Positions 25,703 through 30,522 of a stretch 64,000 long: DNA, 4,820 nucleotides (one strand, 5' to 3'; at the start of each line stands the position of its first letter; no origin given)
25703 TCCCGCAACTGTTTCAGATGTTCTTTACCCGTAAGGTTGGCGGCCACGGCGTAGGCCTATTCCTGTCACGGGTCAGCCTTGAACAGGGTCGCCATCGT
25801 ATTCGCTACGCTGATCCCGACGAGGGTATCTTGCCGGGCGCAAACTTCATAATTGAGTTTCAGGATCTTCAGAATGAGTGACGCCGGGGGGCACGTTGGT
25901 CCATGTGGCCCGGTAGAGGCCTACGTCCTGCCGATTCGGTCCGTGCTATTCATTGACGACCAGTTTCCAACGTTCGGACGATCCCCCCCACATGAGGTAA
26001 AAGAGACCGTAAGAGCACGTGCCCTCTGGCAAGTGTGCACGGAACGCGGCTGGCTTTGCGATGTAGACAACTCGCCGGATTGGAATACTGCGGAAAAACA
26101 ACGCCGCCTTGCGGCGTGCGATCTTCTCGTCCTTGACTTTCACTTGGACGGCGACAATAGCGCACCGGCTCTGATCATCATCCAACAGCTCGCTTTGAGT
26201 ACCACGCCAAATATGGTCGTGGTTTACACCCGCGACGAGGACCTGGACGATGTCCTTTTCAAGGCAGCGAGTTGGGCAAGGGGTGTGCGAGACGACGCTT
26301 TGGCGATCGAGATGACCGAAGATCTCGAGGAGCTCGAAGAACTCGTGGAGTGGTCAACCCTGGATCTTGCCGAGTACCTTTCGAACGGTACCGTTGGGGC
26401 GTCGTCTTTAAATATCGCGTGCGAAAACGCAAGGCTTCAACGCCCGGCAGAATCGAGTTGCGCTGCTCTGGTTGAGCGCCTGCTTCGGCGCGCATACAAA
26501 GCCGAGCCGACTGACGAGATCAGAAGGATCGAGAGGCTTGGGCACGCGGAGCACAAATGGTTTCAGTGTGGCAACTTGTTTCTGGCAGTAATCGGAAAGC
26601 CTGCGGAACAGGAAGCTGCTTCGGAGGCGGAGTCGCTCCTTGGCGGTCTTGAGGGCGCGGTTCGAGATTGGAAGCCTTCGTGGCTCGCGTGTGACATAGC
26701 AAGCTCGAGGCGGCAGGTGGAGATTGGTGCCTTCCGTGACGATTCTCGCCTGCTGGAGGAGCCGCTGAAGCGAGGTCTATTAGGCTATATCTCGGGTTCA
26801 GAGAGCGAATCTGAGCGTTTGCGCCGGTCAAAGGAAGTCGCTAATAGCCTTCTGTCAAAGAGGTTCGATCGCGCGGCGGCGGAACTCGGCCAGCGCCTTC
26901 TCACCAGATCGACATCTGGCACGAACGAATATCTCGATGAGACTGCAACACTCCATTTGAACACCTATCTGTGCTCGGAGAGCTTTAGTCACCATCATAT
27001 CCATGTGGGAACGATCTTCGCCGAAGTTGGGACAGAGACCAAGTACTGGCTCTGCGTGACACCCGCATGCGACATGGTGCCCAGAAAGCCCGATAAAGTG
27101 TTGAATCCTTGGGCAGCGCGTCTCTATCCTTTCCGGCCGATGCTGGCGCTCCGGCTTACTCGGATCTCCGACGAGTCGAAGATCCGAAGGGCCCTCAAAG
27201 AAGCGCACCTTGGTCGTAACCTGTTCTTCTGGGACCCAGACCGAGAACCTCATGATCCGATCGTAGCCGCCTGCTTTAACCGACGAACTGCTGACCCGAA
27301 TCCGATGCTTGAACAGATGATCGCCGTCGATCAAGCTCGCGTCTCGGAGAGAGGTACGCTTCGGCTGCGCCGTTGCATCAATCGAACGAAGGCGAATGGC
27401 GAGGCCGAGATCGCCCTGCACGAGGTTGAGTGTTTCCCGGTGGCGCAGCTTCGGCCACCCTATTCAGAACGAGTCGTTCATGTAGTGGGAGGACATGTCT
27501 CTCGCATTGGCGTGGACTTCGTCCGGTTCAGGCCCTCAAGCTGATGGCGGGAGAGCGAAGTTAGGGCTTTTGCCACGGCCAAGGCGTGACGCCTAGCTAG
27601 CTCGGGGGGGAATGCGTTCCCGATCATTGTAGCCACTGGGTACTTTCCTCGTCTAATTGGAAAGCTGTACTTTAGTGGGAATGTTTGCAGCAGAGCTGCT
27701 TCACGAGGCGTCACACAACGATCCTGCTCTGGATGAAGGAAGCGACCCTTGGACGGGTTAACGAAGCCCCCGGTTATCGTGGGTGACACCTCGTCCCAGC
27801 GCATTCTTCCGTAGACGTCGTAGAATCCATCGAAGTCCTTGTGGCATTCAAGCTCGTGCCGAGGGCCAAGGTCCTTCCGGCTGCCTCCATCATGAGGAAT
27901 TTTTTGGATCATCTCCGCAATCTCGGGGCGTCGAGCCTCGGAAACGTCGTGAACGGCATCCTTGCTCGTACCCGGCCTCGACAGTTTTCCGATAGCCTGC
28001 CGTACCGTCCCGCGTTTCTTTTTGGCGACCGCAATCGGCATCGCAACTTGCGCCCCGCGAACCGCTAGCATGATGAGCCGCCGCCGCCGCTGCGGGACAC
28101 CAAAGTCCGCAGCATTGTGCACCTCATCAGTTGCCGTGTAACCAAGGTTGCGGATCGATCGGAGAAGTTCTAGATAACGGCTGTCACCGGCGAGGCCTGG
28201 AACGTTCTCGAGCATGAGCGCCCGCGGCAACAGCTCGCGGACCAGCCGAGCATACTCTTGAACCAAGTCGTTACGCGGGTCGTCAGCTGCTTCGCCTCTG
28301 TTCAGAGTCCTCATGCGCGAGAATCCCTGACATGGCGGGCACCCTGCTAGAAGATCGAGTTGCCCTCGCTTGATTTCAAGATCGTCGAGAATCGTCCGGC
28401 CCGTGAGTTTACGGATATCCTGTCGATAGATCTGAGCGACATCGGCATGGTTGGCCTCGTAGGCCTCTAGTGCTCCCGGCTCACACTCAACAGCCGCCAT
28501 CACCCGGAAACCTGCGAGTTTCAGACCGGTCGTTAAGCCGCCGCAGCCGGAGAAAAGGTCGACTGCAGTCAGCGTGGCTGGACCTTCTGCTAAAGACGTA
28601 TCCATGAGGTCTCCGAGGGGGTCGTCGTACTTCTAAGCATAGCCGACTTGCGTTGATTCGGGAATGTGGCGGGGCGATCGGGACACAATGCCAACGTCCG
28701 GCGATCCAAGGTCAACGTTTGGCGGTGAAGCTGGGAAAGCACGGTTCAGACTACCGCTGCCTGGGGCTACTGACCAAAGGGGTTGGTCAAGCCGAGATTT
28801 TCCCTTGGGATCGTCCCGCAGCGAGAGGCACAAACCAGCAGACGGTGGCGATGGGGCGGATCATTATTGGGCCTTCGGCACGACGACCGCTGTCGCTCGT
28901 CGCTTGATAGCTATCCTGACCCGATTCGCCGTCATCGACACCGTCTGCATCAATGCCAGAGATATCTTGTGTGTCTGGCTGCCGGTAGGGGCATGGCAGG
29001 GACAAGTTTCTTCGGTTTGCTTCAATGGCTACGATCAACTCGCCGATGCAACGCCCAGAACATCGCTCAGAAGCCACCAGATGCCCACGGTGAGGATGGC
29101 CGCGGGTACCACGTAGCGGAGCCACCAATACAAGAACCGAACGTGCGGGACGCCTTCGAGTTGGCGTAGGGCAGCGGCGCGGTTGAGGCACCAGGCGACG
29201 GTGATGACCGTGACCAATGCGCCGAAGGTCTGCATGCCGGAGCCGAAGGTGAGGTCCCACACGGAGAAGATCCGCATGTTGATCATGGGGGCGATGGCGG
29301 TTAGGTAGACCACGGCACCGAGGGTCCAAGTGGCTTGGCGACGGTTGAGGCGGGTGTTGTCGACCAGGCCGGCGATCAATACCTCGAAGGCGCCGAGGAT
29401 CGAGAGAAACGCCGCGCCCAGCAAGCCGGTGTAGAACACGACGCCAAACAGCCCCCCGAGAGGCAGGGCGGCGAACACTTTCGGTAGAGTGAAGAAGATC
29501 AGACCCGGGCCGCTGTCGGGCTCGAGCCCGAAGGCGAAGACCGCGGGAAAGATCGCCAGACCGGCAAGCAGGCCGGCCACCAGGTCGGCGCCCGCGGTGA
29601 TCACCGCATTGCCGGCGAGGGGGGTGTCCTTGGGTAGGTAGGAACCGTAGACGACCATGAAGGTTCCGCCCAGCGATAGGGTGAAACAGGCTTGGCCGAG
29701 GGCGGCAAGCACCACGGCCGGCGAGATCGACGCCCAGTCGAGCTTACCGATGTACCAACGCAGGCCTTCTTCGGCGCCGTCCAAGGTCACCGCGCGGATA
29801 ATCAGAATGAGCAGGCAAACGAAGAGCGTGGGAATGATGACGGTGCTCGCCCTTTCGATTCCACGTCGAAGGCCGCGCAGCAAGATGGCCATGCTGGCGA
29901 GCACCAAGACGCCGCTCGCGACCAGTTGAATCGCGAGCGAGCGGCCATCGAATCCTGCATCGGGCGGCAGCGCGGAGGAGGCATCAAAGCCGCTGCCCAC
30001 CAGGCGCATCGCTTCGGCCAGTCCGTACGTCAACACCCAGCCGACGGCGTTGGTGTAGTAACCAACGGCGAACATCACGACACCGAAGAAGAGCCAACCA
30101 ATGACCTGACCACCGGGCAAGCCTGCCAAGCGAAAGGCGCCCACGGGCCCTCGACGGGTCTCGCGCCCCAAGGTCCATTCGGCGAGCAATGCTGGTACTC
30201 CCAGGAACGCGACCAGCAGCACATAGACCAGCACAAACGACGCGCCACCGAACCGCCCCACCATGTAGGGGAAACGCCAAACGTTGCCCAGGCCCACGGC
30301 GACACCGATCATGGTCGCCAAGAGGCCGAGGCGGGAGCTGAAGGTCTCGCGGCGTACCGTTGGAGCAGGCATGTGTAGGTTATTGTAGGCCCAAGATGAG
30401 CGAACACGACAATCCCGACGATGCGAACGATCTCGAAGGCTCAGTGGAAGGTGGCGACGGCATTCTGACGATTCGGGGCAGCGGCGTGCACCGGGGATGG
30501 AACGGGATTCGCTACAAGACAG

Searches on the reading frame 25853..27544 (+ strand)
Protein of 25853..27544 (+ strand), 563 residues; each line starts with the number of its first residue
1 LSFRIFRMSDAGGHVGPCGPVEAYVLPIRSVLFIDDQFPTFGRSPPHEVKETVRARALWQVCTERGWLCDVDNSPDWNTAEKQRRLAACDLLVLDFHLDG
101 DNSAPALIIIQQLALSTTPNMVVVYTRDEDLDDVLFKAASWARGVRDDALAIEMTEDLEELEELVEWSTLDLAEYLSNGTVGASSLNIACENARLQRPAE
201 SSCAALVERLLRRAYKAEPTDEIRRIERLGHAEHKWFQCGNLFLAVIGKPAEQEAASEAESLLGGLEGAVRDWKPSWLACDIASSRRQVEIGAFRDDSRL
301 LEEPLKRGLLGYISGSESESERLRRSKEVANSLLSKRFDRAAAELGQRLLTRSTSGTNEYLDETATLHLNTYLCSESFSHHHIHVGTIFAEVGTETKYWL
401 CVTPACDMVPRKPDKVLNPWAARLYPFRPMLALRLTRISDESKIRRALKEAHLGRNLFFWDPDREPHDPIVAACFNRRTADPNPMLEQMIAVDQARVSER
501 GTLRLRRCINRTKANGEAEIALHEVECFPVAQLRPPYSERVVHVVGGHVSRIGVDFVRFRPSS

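Call 80: search_protein_families(library=pfam, proteins=[window:25853-27544:+], max_evalue=0.001)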
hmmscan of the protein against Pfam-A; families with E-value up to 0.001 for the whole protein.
window:25853-27544:+ (563 aa): 1 family
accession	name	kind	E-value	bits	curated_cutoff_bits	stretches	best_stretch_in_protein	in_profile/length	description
PF19192.6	Response_reg_2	-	4e-17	63.3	27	1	28-163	2-166/180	Response receiver domain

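Call 95: search_protein_families(library=padloc, proteins=[window:25853-27544:+], max_evalue=0.001)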
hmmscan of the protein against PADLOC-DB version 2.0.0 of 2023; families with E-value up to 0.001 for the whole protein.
window:25853-27544:+ (563 aa): 0 families

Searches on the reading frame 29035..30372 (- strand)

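Call 80: search_protein_families(library=pfam, proteins=[window:29035-30372:-], max_evalue=0.001)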
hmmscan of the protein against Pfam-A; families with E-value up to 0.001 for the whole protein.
window:29035-30372:- (445 aa): 1 family
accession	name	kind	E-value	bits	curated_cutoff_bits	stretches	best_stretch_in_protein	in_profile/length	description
PF00209.24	SNF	-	2.3e-48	165.6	27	2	157-429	184-476/524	Sodium:neurotransmitter symporter family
